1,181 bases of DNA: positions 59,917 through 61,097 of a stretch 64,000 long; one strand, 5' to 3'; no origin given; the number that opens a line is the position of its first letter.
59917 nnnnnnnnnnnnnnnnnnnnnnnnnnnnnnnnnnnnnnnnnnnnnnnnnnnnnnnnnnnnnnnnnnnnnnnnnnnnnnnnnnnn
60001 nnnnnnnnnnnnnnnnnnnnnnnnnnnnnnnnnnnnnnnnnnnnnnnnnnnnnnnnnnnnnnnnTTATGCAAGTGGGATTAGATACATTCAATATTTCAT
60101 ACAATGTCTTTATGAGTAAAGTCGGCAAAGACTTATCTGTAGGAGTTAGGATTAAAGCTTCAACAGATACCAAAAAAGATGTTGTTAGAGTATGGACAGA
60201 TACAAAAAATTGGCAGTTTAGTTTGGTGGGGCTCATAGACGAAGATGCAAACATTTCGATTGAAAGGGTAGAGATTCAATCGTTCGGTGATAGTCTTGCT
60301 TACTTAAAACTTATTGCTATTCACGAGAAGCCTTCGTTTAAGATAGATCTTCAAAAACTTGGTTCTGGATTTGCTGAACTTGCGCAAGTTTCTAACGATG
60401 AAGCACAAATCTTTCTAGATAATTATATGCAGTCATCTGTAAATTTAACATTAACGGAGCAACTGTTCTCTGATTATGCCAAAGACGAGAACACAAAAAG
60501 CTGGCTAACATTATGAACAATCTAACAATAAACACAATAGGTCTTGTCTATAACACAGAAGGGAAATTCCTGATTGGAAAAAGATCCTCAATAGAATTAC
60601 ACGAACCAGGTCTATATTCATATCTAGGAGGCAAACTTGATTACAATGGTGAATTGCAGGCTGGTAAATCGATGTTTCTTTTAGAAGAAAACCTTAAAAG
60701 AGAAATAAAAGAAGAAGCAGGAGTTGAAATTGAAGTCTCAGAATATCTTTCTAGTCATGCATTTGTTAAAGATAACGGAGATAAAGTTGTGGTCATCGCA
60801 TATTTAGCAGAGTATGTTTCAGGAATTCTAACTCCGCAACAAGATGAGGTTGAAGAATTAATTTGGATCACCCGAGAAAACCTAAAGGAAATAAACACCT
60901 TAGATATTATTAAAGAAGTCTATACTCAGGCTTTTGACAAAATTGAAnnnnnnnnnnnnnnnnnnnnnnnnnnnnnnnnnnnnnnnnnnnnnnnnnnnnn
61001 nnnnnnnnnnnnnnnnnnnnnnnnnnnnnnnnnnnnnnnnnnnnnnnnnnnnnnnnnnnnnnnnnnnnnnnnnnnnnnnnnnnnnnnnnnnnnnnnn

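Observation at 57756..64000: RNR island: nrdR plus operator, three NrdJ-like modules, and a Nudix gene in between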

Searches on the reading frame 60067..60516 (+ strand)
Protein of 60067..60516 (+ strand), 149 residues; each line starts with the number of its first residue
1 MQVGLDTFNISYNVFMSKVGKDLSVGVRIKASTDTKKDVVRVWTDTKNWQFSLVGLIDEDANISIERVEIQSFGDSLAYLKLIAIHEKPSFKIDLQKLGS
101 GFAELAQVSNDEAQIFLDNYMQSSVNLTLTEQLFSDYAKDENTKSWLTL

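Call 6: search_protein_families(library=pfam, proteins=[window:60067-60516:+], max_evalue=0.01)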
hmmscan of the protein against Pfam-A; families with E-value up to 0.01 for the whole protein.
window:60067-60516:+ (149 aa): 0 families

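Call 7: search_protein_families(library=ncbifam, proteins=[window:60067-60516:+], max_evalue=0.01)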
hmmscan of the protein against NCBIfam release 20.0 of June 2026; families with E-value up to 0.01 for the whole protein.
window:60067-60516:+ (149 aa): 0 families

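Call 37: find_homologous_proteins(query=window:60067-60513:+, max_evalue=0.001)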
Query window:60067-60513:+ (149 aa): 5 proteins with E <= 0.001 among 16 candidates.
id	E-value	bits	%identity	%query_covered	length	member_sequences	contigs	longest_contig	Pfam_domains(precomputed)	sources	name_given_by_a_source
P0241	7.7e-90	316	100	100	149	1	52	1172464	-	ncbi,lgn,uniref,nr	ncbi:MAG: hypothetical protein QY330_00740 [Candidatus Dojkabacteria bacterium]|uniref:Uncharacteriz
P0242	1.4e-58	215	100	69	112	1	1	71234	-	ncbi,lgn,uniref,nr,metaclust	ncbi:MAG: hypothetical protein UZ20_WS6002000746 [candidate division WS6 bacterium OLB21]|uniref:Unc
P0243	2.0e-54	201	62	100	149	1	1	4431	-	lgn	-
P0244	1.2e-35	141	46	99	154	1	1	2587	-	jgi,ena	-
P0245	9.9e-27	112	68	54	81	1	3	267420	-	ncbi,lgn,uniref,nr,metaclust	ncbi:MAG: hypothetical protein TR69_WS6001000336 [candidate division WS6 bacterium OLB20]|uniref:Unc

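Call 47: predict_structure(alignment_id=A3)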
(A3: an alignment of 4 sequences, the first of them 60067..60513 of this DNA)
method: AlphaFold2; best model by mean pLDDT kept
length: 149 residues; sequences in the alignment: 4
mean_pLDDT: 65.9   pTM: 0.62
mean pLDDT of the five models: 65.9, 60.3, 58.9, 42.3, 39.5
residues with pLDDT >= 90: 0; 70-90: 65; 50-70: 66; < 50: 18
segments of 3 or more residues with pLDDT < 50: 1-6, 137-144, 146-149
pLDDT, mean of each block of 10 residues (from residue 1): 43 66 63 69 73 80 79 67 72 70 62 75 66 55 46
secondary structure, 60 per line:
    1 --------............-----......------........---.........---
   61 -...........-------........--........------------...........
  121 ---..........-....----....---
elements in order: E9-11 H12-20 E26-31 E38-45 E49-57 E62-72 E80-87 E90-97 H110-120 H124-133 H135-138 H143-146

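Call 52: fold_search(model_id=the predicted structure, library=pdb)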
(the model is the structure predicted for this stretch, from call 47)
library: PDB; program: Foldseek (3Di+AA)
matches with E <= 10: 568; with E <= 0.001: 0
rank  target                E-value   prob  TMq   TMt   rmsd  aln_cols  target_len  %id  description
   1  9j5j_G                8.9e-02  0.14  0.19  0.08  36.0       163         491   12  Cryo-EM structure of BTN2A1-BTN3A1-BTN3A2 in complex with gdTCR (released 2025-05-21)
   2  3rpx_C                1.1e-01  0.35  0.28  0.30  15.0       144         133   12  Crystal structure of complement component 1, q subcomponent binding protein, C1QBP (released 2011-05-11)
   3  8zyr_C                1.5e-01  0.11  0.18  0.08  28.4       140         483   13  Cryo-EM structure of BTN2A1-BTN3A1-BTN3A3 (released 2025-06-25)
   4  3msw                  1.6e-01  0.93  0.31  0.33   8.9        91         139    5  Crystal structure of a Protein with unknown function (BF3112) from Bacteroides fragilis NCTC 9343 at 1.90 A resolution (released 2010-06-09)
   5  1p32_C                1.7e-01  0.33  0.31  0.27  14.4       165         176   13  CRYSTAL STRUCTURE OF HUMAN P32, A DOUGHNUT-SHAPED ACIDIC MITOCHONDRIAL MATRIX PROTEIN (released 1999-04-06)
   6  9jqr_F                1.7e-01  0.13  0.20  0.08  33.9       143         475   12  Cryo-EM structure of the Vgamma9Vdelta2 TCR-engaged BTN3A1-BTN3A2-BTN2A1 complex (released 2025-06-18)
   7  3aa1_A                1.8e-01  0.16  0.22  0.14  18.4       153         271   12  Crystal structure of Actin capping protein in complex with the Cp-binding motif derived from CKIP-1 (released 2010-08-04)
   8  1izn_C                1.8e-01  0.13  0.21  0.14  18.6       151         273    9  Crystal Structure of Actin Filament Capping Protein CapZ (released 2003-04-08)
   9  9b85_N                1.9e-01  0.16  0.25  0.16  18.0       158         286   13  Cryo-EM structure of human dynactin complex bound to Chlamydia effector Dre1 (released 2025-04-16)
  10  1wv4_A                2.6e-01  0.90  0.30  0.28   4.6        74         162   16  X-ray Structure of Escherichia coli pyridoxine 5'-phosphate oxidase in tetragonal crystal form (released 2004-12-28)
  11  1wv4_B                2.9e-01  0.89  0.31  0.30   4.8        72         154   17  X-ray Structure of Escherichia coli pyridoxine 5'-phosphate oxidase in tetragonal crystal form (released 2004-12-28)
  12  6szw_A                3.2e-01  0.21  0.29  0.26  15.0       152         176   10  Asymmetric complex of Factor XII and kininogen with gC1qR/C1QBP/P32 is governed by allostery (released 2020-07-22)
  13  1yqf_C                3.6e-01  0.25  0.33  0.28  13.7       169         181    9  Hypothetical protein from leishmania major unknown function sequence homologue to human p32 protein (released 2005-02-22)
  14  1yqf_E                4.2e-01  0.23  0.33  0.29  13.7       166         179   10  Hypothetical protein from leishmania major unknown function sequence homologue to human p32 protein (released 2005-02-22)
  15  5wer_C                5.0e-01  0.25  0.31  0.18  11.4       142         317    8  Crystal Structure of TAPBPR and H2-Dd complex (released 2017-10-18)
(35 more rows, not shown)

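Call 65: search_protein_representatives(alignment_id=A3)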
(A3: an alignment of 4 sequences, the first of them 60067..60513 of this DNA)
Query: 4 sequences, 149 profile positions. Proteins with E-value up to 0.001 (for the whole library): 24; up to 1e-10: 15; up to 1e-30: 9. The best 24 are listed.
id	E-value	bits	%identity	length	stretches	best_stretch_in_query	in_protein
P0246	8.7e-59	213.9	-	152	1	1-148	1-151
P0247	7.6e-58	210.8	-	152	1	1-148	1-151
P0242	1.4e-49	184.0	-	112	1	46-149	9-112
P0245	1.1e-41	158.4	-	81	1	1-81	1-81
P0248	3.9e-37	143.6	-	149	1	1-148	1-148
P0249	5.2e-36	140.0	-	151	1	1-148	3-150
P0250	1.5e-32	128.7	-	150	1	2-148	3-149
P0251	1.6e-31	125.4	-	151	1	6-148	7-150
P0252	4.6e-31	123.9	-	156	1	3-147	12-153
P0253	5.2e-30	120.5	-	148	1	4-148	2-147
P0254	3.1e-15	72.6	-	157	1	14-147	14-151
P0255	5.4e-14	68.5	-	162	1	14-147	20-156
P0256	4.5e-13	65.5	-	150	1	13-147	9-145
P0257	8.1e-12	61.5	-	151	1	10-136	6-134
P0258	1.6e-11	60.6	-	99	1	3-85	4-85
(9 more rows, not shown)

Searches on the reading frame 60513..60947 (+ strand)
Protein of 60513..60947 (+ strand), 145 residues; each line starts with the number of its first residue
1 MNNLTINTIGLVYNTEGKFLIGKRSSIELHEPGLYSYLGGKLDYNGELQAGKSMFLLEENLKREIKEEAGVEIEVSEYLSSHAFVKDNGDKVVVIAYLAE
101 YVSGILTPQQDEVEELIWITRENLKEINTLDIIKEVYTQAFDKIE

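Call 72: search_solved_structures(query=A5, max_evalue=0.001)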
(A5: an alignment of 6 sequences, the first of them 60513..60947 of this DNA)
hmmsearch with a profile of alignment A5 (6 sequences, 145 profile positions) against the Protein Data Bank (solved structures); distinct sequences matched with E-value up to 0.001: 52.
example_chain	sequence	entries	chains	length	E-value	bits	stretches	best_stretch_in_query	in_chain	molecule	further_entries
3grn_A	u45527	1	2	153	2.7e-16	63.1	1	3-130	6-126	MutT related protein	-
4dyw_A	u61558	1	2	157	1.5e-11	47.7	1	15-120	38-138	MutT/NUDIX family protein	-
2b06_A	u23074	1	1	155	2.6e-11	46.9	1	3-124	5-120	MutT/nudix family protein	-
2rrk_A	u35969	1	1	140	9.9e-10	41.8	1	6-120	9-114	CTP pyrophosphohydrolase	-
5x1x_A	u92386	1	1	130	1.9e-09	40.9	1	6-125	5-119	Mutator mutT protein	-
5iw4_A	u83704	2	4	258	6.6e-09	39.1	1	18-120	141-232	NADH pyrophosphatase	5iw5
1vk6_A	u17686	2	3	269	7.1e-09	39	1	18-120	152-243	NADH pyrophosphatase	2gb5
6o3p_A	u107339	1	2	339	1.1e-08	38.4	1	7-126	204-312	Peroxisomal NADH pyrophosphatase NUDT12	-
6scx_A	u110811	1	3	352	4.6e-08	36.4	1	7-126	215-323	Peroxisomal NADH pyrophosphatase NUDT12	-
4kyx_A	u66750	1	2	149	4.9e-08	36.3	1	6-120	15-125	ADP-ribose pyrophosphatase MutT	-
3hhj_A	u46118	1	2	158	5.1e-08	36.3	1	5-122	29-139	Mutator mutT protein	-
5isy_A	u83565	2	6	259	6.4e-08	35.9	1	18-120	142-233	NADH pyrophosphatase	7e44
3ees_A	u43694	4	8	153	9.7e-08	35.3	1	10-133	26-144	Probable pyrophosphohydrolase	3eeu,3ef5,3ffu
7syc_A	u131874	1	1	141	3.5e-07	33.6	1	2-77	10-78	7,8-dihydro-8-oxoguanine-triphosphatase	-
4v14_A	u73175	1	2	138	5.7e-07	32.9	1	8-82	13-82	MUTATOR MUTT PROTEIN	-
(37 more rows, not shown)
